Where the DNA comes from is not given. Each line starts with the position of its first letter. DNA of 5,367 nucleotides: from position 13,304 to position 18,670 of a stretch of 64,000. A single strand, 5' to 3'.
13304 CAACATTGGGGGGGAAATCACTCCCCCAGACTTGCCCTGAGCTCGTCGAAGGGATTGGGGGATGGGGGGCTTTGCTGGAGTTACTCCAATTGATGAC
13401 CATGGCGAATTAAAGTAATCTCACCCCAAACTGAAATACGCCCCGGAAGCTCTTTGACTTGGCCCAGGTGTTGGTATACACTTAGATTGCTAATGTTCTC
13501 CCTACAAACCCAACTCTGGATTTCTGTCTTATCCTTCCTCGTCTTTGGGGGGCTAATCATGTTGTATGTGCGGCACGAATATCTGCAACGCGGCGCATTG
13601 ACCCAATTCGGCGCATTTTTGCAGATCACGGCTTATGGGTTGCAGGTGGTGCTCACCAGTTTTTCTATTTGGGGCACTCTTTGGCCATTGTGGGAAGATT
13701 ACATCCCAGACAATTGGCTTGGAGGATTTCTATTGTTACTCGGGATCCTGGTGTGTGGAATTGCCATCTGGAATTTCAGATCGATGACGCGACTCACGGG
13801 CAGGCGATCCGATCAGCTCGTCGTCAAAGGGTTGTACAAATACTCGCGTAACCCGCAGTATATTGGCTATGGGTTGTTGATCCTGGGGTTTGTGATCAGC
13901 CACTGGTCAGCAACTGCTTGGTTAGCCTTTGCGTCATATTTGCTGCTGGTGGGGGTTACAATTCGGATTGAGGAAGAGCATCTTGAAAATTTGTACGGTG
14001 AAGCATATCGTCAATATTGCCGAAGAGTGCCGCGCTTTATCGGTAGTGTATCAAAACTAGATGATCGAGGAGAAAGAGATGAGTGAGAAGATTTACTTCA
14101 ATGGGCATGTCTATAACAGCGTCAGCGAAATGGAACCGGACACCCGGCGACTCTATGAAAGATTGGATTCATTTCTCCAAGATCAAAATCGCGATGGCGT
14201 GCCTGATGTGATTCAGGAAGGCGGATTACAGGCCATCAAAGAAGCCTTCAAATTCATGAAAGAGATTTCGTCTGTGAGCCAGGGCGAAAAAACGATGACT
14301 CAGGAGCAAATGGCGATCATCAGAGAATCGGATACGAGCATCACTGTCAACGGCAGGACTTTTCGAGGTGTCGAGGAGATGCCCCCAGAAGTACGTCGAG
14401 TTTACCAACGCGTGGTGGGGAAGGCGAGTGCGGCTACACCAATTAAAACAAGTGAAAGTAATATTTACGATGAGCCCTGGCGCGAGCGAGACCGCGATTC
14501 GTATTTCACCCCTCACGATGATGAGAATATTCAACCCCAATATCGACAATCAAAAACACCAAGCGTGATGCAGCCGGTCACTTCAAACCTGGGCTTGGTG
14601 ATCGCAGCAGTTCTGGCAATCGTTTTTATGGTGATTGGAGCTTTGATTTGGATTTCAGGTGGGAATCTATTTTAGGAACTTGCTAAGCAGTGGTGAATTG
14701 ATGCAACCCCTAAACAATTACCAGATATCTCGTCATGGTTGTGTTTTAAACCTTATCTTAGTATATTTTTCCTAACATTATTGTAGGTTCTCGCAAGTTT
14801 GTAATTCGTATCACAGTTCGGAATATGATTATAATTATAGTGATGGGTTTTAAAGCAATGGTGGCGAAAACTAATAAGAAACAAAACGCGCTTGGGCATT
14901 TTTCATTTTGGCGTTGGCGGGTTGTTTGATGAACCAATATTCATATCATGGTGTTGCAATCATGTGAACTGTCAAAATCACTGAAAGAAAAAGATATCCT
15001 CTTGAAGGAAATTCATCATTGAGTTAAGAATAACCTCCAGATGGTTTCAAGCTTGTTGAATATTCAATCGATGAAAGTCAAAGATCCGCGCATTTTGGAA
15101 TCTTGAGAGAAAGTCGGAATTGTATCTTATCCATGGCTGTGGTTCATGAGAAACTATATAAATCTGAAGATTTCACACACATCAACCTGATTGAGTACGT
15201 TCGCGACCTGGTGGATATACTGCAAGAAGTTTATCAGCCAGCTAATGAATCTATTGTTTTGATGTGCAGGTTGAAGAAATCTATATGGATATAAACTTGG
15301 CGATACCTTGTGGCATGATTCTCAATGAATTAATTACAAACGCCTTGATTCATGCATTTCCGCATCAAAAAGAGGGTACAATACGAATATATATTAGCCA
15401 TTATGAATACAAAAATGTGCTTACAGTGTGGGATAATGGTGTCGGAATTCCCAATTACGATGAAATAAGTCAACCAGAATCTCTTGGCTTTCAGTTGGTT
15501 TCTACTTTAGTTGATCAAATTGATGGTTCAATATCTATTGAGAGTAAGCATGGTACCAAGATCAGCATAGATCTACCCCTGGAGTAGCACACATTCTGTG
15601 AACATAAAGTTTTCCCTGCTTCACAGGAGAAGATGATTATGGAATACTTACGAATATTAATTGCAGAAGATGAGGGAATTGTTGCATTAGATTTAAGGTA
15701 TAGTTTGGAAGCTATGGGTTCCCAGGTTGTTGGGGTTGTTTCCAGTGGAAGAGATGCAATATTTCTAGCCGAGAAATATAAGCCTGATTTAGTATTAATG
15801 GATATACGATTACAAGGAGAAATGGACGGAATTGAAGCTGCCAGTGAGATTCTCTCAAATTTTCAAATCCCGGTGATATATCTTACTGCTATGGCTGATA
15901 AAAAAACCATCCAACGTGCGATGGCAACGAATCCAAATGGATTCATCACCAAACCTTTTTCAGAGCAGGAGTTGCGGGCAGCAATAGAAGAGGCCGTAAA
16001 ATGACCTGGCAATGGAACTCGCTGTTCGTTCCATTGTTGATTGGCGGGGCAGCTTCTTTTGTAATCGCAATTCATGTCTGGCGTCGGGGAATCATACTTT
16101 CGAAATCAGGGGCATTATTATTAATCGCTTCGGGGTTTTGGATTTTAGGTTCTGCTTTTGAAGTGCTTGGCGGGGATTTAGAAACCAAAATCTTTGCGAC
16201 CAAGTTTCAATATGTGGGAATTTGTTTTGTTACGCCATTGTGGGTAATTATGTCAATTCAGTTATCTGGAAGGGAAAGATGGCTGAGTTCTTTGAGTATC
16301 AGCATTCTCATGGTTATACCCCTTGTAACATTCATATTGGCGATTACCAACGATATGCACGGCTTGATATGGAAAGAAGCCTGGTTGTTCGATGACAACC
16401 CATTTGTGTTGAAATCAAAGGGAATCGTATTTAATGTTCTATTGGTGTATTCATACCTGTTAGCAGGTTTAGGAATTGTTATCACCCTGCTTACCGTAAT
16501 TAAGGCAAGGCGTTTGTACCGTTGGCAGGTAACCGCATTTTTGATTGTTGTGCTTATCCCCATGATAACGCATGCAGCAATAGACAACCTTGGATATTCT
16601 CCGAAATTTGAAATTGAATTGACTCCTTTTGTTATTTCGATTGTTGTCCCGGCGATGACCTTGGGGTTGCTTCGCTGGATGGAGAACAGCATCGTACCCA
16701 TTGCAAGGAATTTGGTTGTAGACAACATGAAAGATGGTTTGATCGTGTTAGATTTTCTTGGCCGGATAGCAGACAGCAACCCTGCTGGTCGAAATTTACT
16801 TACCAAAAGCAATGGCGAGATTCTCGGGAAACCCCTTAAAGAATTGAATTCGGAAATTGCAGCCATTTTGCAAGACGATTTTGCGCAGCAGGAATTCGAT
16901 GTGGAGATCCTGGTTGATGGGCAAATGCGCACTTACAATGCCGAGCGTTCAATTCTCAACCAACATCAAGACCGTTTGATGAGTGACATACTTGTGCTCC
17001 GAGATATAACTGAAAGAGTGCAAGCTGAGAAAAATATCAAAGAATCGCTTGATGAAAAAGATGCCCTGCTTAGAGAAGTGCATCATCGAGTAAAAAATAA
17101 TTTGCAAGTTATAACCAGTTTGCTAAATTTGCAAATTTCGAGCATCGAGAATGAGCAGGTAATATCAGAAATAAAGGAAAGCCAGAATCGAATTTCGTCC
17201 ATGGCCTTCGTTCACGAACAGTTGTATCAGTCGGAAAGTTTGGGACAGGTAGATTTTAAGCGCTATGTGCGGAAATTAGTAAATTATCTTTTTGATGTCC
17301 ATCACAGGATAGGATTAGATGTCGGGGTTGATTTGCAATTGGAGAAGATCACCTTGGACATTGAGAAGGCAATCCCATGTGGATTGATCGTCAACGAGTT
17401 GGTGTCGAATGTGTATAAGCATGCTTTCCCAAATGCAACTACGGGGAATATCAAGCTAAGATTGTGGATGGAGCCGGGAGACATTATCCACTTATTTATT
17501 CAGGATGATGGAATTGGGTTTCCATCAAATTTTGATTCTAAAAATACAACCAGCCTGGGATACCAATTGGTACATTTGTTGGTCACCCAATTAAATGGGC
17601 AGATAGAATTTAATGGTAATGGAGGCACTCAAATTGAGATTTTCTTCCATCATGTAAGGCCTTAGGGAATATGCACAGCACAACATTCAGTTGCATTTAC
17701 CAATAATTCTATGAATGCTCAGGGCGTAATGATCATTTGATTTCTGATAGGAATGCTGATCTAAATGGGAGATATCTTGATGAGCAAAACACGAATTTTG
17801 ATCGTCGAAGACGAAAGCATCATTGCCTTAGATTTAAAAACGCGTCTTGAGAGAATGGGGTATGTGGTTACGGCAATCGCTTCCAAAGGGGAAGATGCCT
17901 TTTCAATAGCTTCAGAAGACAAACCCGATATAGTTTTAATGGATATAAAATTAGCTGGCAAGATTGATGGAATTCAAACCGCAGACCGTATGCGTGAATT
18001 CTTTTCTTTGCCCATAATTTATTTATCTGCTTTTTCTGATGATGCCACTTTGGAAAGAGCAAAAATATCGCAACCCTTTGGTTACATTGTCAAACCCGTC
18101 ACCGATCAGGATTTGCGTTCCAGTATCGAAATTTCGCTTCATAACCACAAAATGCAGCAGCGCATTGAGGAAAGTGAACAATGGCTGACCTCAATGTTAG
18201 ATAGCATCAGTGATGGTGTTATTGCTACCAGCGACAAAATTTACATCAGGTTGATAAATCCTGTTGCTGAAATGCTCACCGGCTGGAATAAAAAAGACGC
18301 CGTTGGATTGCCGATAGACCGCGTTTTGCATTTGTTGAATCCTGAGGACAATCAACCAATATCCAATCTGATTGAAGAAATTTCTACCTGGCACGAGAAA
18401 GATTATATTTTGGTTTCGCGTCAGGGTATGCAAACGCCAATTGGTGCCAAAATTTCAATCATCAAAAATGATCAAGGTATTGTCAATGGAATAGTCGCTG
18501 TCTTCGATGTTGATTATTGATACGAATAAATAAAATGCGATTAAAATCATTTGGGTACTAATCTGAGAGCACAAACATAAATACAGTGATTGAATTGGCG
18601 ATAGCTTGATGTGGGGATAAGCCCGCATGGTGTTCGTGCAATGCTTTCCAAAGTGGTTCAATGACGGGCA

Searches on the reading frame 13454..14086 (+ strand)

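Call 63: search_protein_families(library=pfam, proteins=[window:13454-14086:+], max_evalue=0.001)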
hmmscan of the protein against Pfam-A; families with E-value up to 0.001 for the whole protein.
window:13454-14086:+ (210 aa): 4 families
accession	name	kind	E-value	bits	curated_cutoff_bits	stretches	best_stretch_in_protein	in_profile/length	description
PF04191.18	PEMT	-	8.4e-14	52.3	25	1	88-183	4-104/105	Phospholipid methyltransferase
PF06966.17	DUF1295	-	4.8e-07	29.9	20.4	1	93-192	127-235/235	Protein of unknown function (DUF1295)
PF04140.19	ICMT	-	1.9e-06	28.6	24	1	105-177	22-93/95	Isoprenylcysteine carboxyl methyltransferase (ICMT) family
PF01222.22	ERG4_ERG24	-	2.4e-05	23.7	27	1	112-194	341-425/432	Ergosterol biosynthesis ERG4/ERG24 family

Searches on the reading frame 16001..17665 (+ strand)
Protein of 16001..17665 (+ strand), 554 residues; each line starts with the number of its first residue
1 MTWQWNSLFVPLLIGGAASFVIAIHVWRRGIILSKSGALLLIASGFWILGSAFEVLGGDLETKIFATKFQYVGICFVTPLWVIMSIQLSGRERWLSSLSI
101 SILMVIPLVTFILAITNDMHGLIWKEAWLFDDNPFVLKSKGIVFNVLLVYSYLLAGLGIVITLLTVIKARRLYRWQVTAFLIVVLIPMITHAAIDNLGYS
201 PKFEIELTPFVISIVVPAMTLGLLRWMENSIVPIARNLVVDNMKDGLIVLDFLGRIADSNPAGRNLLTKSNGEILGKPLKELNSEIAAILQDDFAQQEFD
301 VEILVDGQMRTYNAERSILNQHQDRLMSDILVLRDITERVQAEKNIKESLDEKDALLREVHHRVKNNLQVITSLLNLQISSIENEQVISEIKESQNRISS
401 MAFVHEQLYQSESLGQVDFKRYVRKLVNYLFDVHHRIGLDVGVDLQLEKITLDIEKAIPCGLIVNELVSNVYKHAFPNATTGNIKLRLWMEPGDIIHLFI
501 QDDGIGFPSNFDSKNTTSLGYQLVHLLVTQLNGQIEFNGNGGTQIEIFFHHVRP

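Call 63: search_protein_families(library=pfam, proteins=[window:16001-17665:+], max_evalue=0.001)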
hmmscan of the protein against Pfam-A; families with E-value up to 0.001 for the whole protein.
window:16001-17665:+ (554 aa): 7 families
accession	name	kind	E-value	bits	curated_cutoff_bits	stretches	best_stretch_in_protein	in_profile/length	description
PF16927.11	HisKA_7TM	-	1e-43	150.2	28.6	1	12-225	2-216/224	N-terminal 7TM region of histidine kinase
PF07568.18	HisKA_2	-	2.7e-27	95.1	22.3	1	359-433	1-75/76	Histidine kinase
PF02518.31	HATPase_c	-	1.1e-08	35.9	26.4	1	461-550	7-108/111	Histidine kinase-, DNA gyrase B-, and HSP90-like ATPase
PF07536.20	HWE_HK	-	4.6e-07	30.9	22.8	1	359-428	1-67/83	HWE histidine kinase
PF13581.12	HATPase_c_2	-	9.5e-06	26.1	27.4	1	447-534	19-113/127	Histidine kinase-like ATPase domain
PF08448.16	PAS_4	-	0.00021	22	23.1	1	240-340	1-109/110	PAS fold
PF00989.32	PAS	-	0.00078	19.9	22.6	0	238-296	5-64/113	PAS fold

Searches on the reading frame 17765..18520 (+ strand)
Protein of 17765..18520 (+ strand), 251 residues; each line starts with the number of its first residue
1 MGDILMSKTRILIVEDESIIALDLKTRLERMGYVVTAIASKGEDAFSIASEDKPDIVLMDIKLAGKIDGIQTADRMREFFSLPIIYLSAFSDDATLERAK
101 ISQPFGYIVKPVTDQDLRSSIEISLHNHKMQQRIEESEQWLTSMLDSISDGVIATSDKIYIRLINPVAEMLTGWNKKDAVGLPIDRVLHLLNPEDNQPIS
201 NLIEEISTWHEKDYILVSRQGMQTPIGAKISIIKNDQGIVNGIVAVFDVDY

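Call 63: search_protein_families(library=pfam, proteins=[window:17765-18520:+], max_evalue=0.001)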
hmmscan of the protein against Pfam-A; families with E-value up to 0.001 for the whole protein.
window:17765-18520:+ (251 aa): 3 families
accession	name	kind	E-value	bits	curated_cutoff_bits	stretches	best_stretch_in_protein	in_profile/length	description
PF00072.30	Response_reg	-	1.4e-21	77.2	30.2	1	11-121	1-110/111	Response regulator receiver domain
PF13426.13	PAS_9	-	2e-06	28.4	27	1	152-247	4-98/103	PAS domain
PF00989.32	PAS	-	3.3e-06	27.5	22.6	1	143-247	5-110/113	PAS fold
